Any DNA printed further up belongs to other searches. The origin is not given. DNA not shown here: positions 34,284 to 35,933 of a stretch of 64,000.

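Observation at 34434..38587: Slam-like (type XI secretion) outer-membrane protein coupled to an atypical FecR-domain cargo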

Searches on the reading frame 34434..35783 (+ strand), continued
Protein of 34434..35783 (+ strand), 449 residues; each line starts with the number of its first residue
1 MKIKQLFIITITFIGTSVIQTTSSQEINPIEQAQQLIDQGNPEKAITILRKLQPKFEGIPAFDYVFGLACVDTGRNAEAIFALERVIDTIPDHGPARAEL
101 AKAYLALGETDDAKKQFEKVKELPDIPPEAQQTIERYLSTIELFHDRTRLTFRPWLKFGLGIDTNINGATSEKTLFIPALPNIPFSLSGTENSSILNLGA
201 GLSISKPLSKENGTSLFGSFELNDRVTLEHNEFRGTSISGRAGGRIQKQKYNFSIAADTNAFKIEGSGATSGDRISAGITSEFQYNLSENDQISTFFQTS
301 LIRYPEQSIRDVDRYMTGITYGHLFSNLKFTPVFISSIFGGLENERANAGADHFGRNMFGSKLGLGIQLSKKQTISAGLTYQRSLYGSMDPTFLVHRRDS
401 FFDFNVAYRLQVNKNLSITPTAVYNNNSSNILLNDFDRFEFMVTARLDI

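Call 35: predict_structure(alignment_id=A2)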
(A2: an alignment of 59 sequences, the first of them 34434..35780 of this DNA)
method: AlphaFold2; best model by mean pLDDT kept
length: 449 residues; sequences in the alignment: 59
mean_pLDDT: 92.9   pTM: 0.78
mean pLDDT of the five models: 92.9, 92.6, 91.9, 91.9, 91.6
residues with pLDDT >= 90: 364; 70-90: 61; 50-70: 24; < 50: 0
segments of 3 or more residues with pLDDT < 50: none
pLDDT, mean of each block of 10 residues (from residue 1): 67 63 71 97 97 96 98 97 98 96 95 96 90 88 86 97 95 89 88 97 95 95 96 95 96 98 80 92 98 98 92 98 96 98 89 94 98 97 96 94 98 97 98 95 98
secondary structure, 60 per line:
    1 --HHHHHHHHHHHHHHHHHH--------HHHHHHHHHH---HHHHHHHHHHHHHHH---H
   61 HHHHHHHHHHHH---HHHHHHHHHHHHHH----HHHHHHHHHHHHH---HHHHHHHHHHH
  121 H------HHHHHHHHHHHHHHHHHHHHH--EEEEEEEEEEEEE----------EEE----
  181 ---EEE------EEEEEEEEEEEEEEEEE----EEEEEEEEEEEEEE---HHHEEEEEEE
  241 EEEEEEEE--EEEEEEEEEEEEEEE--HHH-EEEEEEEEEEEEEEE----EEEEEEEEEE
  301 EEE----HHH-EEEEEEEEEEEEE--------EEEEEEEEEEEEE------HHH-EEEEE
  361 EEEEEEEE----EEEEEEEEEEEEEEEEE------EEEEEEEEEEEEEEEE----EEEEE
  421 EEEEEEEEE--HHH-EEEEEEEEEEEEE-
elements in order: H3-20 H29-38 H42-56 H60-72 H76-89 H94-106 H110-121 H128-148 E151-163 E174-176 E184-186 E193-209 E214-227 E234-248 E251-265 E272-286 E291-303 E312-324 E333-345 E356-368 E373-389 E396-411 E416-429 E436-448

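Call 44: fold_search(model_id=the predicted structure, library=pdb)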
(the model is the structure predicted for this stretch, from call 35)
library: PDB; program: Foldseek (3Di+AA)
matches with E <= 10: 1534; with E <= 0.001: 400
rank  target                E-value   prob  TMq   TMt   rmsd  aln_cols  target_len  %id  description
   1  9b8a                  9.9e-12  1.00  0.38  0.33  12.4       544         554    9  Cryo-EM structure of E. coli cellulose synthase subunit C (released 2025-02-19)
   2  9b8h_A                9.5e-11  1.00  0.39  0.32  11.6       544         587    9  Cryo-EM structure of E. coli cellulose synthase subunit C with cellotetraose (released 2025-02-19)
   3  9h80_M                1.7e-10  1.00  0.39  0.44  10.9       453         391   10  Structure of the outer membrane exopolysaccharide transporter PelBC (released 2025-06-11)
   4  3pgr                  1.9e-09  1.00  0.42  0.49   8.4       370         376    9  Asp348Arg mutant of EcFadL (released 2011-05-25)
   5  2r88_A                2.0e-09  1.00  0.42  0.50   6.8       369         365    9  Crystal structure of the long-chain fatty acid transporter FadL mutant delta S3 kink (released 2008-09-23)
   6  2r89_A                2.4e-09  1.00  0.39  0.47   7.9       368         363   10  Crystal structure of the long-chain fatty acid transporter FadL mutant delta N3 (released 2008-09-23)
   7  2r8a_A                2.5e-09  1.00  0.40  0.48   8.2       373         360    9  Crystal structure of the long-chain fatty acid transporter FadL mutant delta N8 (released 2008-09-23)
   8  3pgu                  2.8e-09  1.00  0.40  0.43  10.9       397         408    8  Phe3Glu mutant of EcFadL (released 2011-05-25)
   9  3kvn_A                4.2e-09  1.00  0.31  0.24  29.3       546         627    9  Crystal structure of the full-length autotransporter EstA from Pseudomonas aeruginosa (released 2010-01-26)
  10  2x9k                  5.9e-09  1.00  0.45  0.68   5.6       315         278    7  Structure of a E.coli porin (released 2011-01-26)
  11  3kvn_X                7.4e-09  1.00  0.31  0.24  28.6       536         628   10  Crystal structure of the full-length autotransporter EstA from Pseudomonas aeruginosa (released 2010-01-26)
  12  4d51                  1.5e-08  1.00  0.43  0.57   6.1       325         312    8  Crystal structure of CymA from Klebsiella oxytoca (released 2015-06-03)
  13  4v3h_B                1.9e-08  1.00  0.43  0.58   6.2       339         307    9  Crystal structure of CymA from Klebsiella oxytoca (released 2015-06-03)
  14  2r4o_A                2.0e-08  1.00  0.38  0.40   9.8       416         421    9  Crystal structure of the long-chain fatty acid transporter FadL mutant delta NPA (released 2008-09-16)
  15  2f1c                  2.2e-08  1.00  0.43  0.72   5.0       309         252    6  Crystal structure of the monomeric porin OmpG (released 2006-06-27)
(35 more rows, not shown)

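Call 87: find_encoding_contigs(protein=P0160, flank=4500, max_places=1)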
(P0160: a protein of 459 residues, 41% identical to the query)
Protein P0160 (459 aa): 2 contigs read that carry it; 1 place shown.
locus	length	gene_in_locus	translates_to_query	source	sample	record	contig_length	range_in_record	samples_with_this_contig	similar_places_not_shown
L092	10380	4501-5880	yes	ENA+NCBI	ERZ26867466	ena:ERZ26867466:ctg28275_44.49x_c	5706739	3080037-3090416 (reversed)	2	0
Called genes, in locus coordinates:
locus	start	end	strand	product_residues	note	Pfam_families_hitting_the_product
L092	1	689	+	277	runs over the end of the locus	PF00795:CN_hydrolase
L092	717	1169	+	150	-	-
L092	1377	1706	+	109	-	-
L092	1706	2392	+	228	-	PF00072:Response_reg, PF00486:Trans_reg_C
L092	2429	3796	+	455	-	PF26769:HAMP_PhoQ, PF02518:HATPase_c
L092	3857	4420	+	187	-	PF07977:FabA, PF22818:ApeI-like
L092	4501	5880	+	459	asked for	PF07719:TPR_2 (faint), PF14559:TPR_19, PF10082:BBP2_2 (weak), PF11059:DUF2860 (faint)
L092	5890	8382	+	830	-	PF04773:FecR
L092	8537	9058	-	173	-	PF13371:TPR_9 (faint), PF13428:TPR_14 (faint), PF00515:TPR_1 (faint), PF07719:TPR_2 (faint), PF13181:TPR_8 (faint), PF13431:TPR_17 (faint), PF13432:TPR_16 (weak)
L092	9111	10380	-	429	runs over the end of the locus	PF00202:Aminotran_3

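Call 88: find_encoding_contigs(protein=P0185, flank=4500, max_places=1)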
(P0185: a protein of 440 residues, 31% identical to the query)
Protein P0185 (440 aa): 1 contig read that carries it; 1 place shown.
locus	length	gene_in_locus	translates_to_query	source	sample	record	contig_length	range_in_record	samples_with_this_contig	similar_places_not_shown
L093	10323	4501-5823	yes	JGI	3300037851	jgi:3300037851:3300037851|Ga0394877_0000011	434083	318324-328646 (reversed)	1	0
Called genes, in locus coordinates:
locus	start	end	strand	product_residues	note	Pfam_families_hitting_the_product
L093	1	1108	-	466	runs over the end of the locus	PF00583:Acetyltransf_1, PF13673:Acetyltransf_10, PF13508:Acetyltransf_7, PF01678:DAP_epimerase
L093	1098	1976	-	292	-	PF03279:Lip_A_acyltrans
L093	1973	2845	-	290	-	PF03279:Lip_A_acyltrans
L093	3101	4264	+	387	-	PF00438:S-AdoMet_synt_N, PF02772:S-AdoMet_synt_M, PF02773:S-AdoMet_synt_C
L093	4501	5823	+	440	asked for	PF13428:TPR_14 (faint), PF16918:PknG_TPR (weak), PF07719:TPR_2 (faint), PF13174:TPR_6 (faint), PF13432:TPR_16 (weak), PF13181:TPR_8 (faint), PF14559:TPR_19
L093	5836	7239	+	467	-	PF04773:FecR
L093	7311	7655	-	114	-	PF00085:Thioredoxin, PF14595:Thioredoxin_9 (weak), PF13098:Thioredoxin_2 (weak)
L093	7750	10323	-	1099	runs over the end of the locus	PF02310:B12-binding, PF03308:MeaB, PF02492:cobW (weak), PF01642:MM_CoA_mutase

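Call 89: find_encoding_contigs(protein=P0168, flank=4500, max_places=1)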
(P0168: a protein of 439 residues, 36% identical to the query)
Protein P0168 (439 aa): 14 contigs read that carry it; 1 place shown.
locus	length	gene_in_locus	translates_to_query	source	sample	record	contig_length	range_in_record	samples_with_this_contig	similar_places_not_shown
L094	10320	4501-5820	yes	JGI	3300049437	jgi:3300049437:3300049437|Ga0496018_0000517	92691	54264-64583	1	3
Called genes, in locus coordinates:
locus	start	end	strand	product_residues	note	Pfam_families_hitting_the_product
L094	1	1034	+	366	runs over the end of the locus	PF01883:FeS_assembly_P, PF00142:Fer4_NifH (faint), PF09140:MipZ, PF10609:ParA, PF13614:AAA_31, PF01656:CbiA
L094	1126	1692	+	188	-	PF22769:DCD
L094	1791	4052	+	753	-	PF03709:OKR_DC_1_N, PF01276:OKR_DC_1, PF03711:OKR_DC_1_C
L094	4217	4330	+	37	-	-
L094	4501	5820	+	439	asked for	PF13181:TPR_8 (faint), PF13432:TPR_16 (weak), PF14559:TPR_19, PF04575:SlipAM (weak)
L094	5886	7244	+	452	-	PF04773:FecR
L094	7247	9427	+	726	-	PF00515:TPR_1 (faint), PF13432:TPR_16, PF23914:TPR_CcmH_CycH, PF14559:TPR_19 (weak), PF13432:TPR_16 (weak), PF13431:TPR_17 (weak), PF13432:TPR_16 (weak), PF13844:Glyco_transf_41, +9 more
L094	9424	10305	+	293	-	PF01370:Epimerase, PF04321:RmlD_sub_bind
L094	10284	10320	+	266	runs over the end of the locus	PF04773:FecR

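Call 90: find_encoding_contigs(protein=P0236, flank=4500, max_places=1)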
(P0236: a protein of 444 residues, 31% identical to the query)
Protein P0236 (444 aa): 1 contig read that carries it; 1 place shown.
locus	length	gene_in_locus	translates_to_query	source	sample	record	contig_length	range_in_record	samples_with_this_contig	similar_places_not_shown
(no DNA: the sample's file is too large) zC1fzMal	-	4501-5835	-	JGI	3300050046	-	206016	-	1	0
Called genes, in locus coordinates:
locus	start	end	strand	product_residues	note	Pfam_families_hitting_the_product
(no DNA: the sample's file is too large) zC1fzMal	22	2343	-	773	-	PF07715:Plug, PF00593:TonB_dep_Rec_b-barrel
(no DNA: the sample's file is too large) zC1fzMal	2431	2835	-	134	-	PF11162:DUF2946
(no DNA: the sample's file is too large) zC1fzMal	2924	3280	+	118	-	PF07369:DUF1488 (weak)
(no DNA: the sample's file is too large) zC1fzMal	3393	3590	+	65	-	-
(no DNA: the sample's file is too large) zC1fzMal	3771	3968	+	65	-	-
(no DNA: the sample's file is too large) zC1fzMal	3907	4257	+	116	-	-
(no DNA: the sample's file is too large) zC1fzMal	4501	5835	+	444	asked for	PF13428:TPR_14 (weak), PF13432:TPR_16 (weak), PF14559:TPR_19, PF04575:SlipAM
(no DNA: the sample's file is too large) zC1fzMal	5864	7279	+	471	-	PF04773:FecR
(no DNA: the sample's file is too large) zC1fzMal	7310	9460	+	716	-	PF07719:TPR_2 (faint), PF12895:ANAPC3 (faint), PF13371:TPR_9 (faint), PF13414:TPR_11 (faint), PF13424:TPR_12, PF13432:TPR_16 (weak), PF00515:TPR_1 (weak), PF13844:Glyco_transf_41, +7 more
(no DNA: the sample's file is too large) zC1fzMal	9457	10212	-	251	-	PF01149:Fapy_DNA_glyco (weak), PF06831:H2TH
